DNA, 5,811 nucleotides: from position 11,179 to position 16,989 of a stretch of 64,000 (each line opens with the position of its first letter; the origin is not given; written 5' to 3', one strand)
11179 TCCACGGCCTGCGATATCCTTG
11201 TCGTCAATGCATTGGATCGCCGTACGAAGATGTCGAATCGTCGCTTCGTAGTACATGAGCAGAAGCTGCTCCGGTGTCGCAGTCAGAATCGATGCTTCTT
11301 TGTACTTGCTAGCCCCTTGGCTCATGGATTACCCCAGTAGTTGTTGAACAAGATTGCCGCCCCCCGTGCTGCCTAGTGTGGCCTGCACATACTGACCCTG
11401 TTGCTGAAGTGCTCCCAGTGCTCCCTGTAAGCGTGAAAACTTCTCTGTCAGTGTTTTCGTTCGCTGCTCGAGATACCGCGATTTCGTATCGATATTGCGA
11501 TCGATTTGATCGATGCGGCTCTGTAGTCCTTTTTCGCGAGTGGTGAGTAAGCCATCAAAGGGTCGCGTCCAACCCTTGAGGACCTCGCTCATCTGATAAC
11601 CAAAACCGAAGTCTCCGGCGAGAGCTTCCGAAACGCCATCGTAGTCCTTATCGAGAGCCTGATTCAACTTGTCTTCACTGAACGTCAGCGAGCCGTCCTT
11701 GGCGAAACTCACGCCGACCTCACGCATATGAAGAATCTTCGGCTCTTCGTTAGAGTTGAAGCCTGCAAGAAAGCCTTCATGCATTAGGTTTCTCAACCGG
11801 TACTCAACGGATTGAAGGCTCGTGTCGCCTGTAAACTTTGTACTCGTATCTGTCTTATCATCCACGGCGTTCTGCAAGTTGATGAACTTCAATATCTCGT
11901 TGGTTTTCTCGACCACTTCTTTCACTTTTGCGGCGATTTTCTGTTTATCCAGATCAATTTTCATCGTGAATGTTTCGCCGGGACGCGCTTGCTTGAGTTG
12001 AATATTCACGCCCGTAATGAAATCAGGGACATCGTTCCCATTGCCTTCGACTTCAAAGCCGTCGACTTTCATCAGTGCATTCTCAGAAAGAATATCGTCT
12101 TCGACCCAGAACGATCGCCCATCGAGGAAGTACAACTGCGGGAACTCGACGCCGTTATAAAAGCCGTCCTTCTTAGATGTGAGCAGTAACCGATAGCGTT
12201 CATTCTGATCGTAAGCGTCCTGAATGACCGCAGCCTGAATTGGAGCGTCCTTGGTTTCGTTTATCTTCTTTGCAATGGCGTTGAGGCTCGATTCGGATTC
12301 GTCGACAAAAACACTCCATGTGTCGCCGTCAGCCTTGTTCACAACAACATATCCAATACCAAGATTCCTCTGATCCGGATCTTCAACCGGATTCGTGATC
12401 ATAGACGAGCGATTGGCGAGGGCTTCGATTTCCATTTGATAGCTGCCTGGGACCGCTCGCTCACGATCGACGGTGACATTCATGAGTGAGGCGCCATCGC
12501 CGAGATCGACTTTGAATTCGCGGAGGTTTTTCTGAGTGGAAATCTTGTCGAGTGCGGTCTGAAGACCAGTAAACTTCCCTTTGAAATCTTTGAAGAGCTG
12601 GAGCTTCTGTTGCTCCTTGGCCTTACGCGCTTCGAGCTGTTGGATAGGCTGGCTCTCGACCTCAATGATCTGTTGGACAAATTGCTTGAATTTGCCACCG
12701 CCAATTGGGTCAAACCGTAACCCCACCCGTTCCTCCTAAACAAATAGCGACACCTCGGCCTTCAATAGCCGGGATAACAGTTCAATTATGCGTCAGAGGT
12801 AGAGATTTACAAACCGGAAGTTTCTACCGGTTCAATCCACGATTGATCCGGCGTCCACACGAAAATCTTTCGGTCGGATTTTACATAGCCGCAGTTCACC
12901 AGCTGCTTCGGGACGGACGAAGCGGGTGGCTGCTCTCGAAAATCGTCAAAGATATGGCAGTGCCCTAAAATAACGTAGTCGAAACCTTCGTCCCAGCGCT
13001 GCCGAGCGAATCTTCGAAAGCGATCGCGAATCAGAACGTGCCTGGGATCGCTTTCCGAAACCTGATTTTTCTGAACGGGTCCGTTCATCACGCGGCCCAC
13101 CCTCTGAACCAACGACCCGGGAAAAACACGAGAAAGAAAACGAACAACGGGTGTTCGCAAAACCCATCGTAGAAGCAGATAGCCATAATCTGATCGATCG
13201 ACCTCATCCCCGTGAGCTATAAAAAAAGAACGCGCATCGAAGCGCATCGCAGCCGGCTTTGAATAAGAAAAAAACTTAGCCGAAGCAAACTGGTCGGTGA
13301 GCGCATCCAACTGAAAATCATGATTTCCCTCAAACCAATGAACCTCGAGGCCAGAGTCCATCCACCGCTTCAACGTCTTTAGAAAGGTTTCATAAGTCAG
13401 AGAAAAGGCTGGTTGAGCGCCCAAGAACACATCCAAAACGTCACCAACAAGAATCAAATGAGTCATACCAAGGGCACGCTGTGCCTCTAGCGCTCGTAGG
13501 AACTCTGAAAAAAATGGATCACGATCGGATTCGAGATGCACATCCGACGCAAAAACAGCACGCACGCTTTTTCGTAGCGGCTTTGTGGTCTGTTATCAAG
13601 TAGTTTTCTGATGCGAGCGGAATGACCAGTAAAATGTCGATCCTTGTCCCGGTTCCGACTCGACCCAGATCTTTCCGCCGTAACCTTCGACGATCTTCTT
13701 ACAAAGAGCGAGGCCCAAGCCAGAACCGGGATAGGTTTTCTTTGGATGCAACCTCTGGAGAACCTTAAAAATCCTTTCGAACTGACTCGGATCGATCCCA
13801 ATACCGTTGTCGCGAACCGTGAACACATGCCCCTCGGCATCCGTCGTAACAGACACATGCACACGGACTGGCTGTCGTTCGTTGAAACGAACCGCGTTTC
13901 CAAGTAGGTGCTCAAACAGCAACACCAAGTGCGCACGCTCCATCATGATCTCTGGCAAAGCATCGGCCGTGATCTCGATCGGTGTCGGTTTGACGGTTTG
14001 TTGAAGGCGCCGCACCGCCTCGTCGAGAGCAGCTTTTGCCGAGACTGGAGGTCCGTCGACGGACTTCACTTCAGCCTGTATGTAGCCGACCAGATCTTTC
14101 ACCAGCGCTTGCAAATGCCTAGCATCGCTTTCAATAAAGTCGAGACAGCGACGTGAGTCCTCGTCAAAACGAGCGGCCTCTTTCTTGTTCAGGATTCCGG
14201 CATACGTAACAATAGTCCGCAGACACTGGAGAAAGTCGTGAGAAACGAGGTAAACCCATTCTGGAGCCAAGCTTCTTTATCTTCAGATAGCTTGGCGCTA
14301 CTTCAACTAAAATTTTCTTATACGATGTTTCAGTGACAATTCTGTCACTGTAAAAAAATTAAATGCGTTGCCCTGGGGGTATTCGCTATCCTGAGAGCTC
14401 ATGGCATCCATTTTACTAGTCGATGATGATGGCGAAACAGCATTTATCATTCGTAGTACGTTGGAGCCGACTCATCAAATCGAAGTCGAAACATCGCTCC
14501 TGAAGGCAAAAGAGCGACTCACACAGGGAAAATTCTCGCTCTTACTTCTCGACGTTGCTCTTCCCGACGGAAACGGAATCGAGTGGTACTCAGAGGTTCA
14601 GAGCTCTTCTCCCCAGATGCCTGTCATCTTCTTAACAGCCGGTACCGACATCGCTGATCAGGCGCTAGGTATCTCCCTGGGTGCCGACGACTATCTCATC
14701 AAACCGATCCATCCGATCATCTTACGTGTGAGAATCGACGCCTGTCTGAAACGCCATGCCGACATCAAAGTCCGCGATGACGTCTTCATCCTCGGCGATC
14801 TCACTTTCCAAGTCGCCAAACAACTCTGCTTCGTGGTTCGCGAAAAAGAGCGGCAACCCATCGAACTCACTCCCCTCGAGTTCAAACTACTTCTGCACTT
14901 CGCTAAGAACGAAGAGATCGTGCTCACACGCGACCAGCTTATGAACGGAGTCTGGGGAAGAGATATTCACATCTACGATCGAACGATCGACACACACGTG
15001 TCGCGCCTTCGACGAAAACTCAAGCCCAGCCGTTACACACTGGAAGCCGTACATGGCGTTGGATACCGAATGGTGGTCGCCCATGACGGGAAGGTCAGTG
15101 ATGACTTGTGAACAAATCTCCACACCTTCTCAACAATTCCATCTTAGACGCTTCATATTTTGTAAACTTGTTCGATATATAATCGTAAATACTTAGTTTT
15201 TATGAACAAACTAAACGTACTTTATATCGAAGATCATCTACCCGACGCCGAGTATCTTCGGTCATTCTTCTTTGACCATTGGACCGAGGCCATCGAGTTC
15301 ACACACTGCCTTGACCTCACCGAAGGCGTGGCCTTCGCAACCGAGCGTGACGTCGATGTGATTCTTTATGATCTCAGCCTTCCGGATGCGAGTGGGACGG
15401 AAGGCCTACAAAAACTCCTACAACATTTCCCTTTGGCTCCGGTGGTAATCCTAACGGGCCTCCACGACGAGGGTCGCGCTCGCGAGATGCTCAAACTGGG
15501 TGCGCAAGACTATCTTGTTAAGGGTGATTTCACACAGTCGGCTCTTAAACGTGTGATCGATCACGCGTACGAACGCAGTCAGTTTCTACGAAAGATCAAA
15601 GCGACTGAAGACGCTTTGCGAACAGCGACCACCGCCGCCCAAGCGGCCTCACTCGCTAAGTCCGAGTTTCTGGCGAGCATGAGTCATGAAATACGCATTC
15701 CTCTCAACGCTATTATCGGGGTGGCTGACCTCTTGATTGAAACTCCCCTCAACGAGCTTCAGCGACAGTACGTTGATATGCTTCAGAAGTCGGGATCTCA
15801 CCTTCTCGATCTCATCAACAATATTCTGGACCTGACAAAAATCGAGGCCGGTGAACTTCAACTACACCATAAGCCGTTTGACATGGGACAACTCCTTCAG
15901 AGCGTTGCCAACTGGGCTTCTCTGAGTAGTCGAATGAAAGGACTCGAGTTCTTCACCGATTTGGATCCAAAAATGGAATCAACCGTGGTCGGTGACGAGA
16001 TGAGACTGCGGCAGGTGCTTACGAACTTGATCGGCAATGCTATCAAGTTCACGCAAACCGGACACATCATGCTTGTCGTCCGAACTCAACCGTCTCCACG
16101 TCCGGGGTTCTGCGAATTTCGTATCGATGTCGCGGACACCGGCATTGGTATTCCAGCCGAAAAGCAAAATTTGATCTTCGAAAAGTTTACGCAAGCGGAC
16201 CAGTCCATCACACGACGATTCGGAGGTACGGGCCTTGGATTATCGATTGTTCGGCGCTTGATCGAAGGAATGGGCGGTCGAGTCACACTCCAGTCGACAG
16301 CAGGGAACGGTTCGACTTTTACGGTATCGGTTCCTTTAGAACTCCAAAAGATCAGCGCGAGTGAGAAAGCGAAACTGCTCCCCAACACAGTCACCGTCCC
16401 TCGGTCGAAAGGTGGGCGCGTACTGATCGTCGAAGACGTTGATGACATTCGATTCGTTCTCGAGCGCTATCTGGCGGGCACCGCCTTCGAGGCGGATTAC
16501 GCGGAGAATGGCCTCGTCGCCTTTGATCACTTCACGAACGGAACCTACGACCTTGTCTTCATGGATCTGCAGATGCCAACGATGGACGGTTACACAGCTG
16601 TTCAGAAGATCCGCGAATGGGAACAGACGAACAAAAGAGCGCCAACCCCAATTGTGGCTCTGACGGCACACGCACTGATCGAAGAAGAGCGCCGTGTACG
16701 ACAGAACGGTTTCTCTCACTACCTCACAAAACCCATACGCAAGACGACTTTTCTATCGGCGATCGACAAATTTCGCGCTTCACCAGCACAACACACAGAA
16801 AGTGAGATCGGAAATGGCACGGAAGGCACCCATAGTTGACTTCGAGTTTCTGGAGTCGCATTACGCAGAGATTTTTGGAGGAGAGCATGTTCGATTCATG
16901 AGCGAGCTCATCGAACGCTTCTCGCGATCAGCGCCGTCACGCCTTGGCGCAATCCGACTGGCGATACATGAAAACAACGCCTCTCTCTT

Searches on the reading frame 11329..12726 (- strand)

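Call 58: search_protein_families(library=pfam, proteins=[window:11329-12726:-], max_evalue=0.0001)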
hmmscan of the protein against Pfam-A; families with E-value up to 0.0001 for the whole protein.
window:11329-12726:- (465 aa): 2 families
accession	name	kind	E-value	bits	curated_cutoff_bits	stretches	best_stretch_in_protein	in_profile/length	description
PF07195.17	FliD_C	-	2.3e-37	129.1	25.4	1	215-442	2-236/236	Flagellar hook-associated protein 2 C-terminus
PF02465.23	FliD_N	-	1e-13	52.2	24.8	1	13-106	5-96/97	Flagellar hook-associated protein 2 N-terminus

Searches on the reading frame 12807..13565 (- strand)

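Call 58: search_protein_families(library=pfam, proteins=[window:12807-13565:-], max_evalue=0.0001)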
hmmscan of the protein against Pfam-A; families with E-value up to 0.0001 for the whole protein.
window:12807-13565:- (252 aa): 2 families
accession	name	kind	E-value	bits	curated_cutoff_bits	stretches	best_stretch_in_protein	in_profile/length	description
PF00149.33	Metallophos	-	4.5e-07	30.9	21.5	1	1-204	1-189/191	Calcineurin-like phosphoesterase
PF12850.12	Metallophos_2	-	1.4e-06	28.8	27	0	1-123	1-93/154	Calcineurin-like phosphoesterase superfamily domain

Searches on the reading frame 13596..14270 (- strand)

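Call 59: search_protein_families(library=pfam, proteins=[window:13596-14270:-], max_evalue=0.0001)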
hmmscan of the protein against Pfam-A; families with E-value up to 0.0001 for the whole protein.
window:13596-14270:- (224 aa): 3 families
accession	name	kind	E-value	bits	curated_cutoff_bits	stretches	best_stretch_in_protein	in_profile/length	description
PF02518.31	HATPase_c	-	3.6e-26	92.2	26.4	1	113-218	4-108/111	Histidine kinase-, DNA gyrase B-, and HSP90-like ATPase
PF13581.12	HATPase_c_2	-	1.6e-05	25.4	27.4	1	114-195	31-110/127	Histidine kinase-like ATPase domain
PF00512.31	HisKA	-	7.3e-05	23.2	26.9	0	9-60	9-57/66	His Kinase A (phospho-acceptor) domain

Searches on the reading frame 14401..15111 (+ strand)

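Call 59: search_protein_families(library=pfam, proteins=[window:14401-15111:+], max_evalue=0.0001)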
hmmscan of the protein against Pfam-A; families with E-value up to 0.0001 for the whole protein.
window:14401-15111:+ (236 aa): 2 families
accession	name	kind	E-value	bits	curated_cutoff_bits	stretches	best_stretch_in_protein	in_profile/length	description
PF00486.34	Trans_reg_C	-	1.3e-22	80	26.2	1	152-224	2-77/77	Transcriptional regulatory protein, C terminal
PF00072.30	Response_reg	-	7e-20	71.7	30.2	1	4-111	1-109/111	Response regulator receiver domain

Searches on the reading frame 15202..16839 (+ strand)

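Call 59: search_protein_families(library=pfam, proteins=[window:15202-16839:+], max_evalue=0.0001)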
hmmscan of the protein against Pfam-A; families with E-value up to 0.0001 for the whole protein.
window:15202-16839:+ (545 aa): 3 families
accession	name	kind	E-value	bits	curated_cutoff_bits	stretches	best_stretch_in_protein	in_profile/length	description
PF00072.30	Response_reg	-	3.1e-39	134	30.2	2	407-521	1-110/111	Response regulator receiver domain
PF02518.31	HATPase_c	-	4.2e-31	108.1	26.4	1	264-380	1-110/111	Histidine kinase-, DNA gyrase B-, and HSP90-like ATPase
PF00512.31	HisKA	-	1.2e-21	77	26.9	1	152-217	1-66/66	His Kinase A (phospho-acceptor) domain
